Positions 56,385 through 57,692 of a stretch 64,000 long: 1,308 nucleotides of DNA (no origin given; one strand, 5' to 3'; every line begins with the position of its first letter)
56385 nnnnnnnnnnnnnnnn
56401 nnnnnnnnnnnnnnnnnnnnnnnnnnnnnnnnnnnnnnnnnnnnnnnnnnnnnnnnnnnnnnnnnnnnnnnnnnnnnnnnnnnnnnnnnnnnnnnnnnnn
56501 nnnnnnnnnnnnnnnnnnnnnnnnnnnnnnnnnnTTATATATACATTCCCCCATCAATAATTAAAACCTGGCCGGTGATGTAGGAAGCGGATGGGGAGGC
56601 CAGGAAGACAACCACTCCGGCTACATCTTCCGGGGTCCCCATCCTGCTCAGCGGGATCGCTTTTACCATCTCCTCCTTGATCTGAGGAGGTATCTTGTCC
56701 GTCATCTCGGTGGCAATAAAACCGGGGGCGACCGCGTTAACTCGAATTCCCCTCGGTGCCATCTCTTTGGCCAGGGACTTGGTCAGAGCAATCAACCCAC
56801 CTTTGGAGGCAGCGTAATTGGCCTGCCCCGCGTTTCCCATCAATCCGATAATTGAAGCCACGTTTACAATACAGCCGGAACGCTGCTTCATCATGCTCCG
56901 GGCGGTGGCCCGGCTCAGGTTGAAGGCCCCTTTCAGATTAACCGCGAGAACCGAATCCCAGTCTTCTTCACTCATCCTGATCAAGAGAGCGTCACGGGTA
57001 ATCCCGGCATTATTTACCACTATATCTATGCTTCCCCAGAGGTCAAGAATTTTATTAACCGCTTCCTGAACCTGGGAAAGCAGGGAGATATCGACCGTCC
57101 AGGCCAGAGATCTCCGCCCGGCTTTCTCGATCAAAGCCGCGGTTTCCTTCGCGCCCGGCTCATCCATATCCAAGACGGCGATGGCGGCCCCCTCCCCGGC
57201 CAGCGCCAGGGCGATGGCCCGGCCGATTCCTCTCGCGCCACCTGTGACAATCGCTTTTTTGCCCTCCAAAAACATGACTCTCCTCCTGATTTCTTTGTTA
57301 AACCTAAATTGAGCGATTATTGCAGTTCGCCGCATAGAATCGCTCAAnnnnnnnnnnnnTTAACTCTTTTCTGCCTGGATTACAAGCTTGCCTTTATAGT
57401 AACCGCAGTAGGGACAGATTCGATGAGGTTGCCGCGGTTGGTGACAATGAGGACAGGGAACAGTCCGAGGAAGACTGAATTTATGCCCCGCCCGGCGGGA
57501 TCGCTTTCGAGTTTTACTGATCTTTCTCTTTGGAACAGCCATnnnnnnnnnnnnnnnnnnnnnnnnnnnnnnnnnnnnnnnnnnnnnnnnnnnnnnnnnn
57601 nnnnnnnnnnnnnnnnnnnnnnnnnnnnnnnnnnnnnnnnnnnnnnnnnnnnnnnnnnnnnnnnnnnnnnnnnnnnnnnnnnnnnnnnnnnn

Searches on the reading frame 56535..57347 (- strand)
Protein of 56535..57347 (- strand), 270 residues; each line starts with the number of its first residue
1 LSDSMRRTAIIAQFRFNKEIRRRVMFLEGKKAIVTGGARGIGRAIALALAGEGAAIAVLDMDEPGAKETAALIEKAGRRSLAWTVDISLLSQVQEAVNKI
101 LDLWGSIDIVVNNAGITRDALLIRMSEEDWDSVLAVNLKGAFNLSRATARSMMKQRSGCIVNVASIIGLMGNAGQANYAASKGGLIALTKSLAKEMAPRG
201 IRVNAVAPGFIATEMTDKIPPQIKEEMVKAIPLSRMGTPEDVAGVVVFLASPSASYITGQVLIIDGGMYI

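Call 3: search_protein_families(library=pfam, proteins=[window:56535-57347:-], max_evalue=0.01)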
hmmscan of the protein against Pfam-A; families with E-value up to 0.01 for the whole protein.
window:56535-57347:- (270 aa): 5 families
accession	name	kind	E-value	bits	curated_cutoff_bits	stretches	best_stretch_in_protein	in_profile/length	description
PF13561.12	adh_short_C2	-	1.3e-73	247.9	27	1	38-268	3-235/236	Enoyl-(Acyl carrier protein) reductase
PF00106.31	adh_short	-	4.3e-63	212.8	26.6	1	30-221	1-192/195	short chain dehydrogenase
PF08659.16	KR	-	5.2e-23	82.3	22.6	1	33-192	4-163/180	KR domain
PF01370.27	Epimerase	-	0.0017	18.2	20.9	1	33-153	2-107/240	NAD dependent epimerase/dehydratase family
PF23441.1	SDR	-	0.007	16.2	27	0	178-269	163-256/258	SDR-like rossmann domain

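Call 58: search_protein_families(library=ncbifam, proteins=[window:56535-57275:-], max_evalue=0.00001)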
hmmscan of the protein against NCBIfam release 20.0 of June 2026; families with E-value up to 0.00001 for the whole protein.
window:56535-57275:- (246 aa): 233 families (the best 25 are shown)
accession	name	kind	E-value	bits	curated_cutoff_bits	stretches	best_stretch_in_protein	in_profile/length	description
TIGR01830.1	3oxo_ACP_reduc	equivalog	6.6e-101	337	297.75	1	8-245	1-239/239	3-oxoacyl-[acyl-carrier-protein] reductase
NF004197.0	PRK05653.1-1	equivalog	1e-92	310.3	332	1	2-245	4-247/249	3-oxoacyl-ACP reductase FabG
NF004198.0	PRK05653.1-3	equivalog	9.6e-89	297.1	296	1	2-246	4-248/248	3-oxoacyl-ACP reductase FabG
NF004199.0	PRK05653.1-4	equivalog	1e-82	277.4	301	1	2-246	2-247/247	3-oxoacyl-ACP reductase FabG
NF009466.0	PRK12826.1-2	subfamily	1e-80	270.8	222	1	6-245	4-245/248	3-oxoacyl-ACP reductase FabG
NF005559.1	PRK07231.1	subfamily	1.5e-76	257.2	215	1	3-245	2-248/249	glucose 1-dehydrogenase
NF004200.0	PRK05653.1-5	equivalog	5.7e-74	248.7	273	1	6-244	3-241/242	3-oxoacyl-ACP reductase FabG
NF053542.1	FlxB_rubin_SDR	equivalog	9e-74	248.2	340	1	6-244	1-239/239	flexirubin biosynthesis SDR family reductase FlxB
NF009464.0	PRK12824.1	subfamily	6.9e-73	245.3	269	1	6-246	3-244/245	3-oxoacyl-ACP reductase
TIGR01829.1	AcAcCoA_reduct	subfamily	7.9e-72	241.8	302.1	1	8-246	3-242/242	acetoacetyl-CoA reductase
NF006070.0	PRK08213.1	subfamily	1.3e-71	241.2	279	1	3-245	10-257/259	gluconate 5-dehydrogenase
NF009547.0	PRK12936.1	subfamily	1e-70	238.1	436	1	3-245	4-243/245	3-ketoacyl-(acyl-carrier-protein) reductase NodG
NF004791.0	PRK06138.1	equivalog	1.6e-69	234.1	312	1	1-245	1-250/252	SDR family oxidoreductase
NF004818.0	PRK06172.1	equivalog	1.8e-69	233.9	336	1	2-244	4-250/253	SDR family oxidoreductase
NF006110.0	PRK08261.1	equivalog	4.5e-69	233.5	410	1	3-242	212-448/454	3-oxoacyl-ACP reductase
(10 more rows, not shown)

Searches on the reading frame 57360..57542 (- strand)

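Call 58: search_protein_families(library=ncbifam, proteins=[window:57360-57542:-], max_evalue=0.00001)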
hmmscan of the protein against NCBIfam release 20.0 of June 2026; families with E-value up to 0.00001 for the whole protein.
window:57360-57542:- (60 aa): 1 family
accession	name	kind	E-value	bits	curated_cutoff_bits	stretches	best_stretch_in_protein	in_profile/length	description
TIGR01031.1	rpmF_bact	equivalog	1.6e-22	79.5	22.6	1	2-55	1-55/56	50S ribosomal protein L32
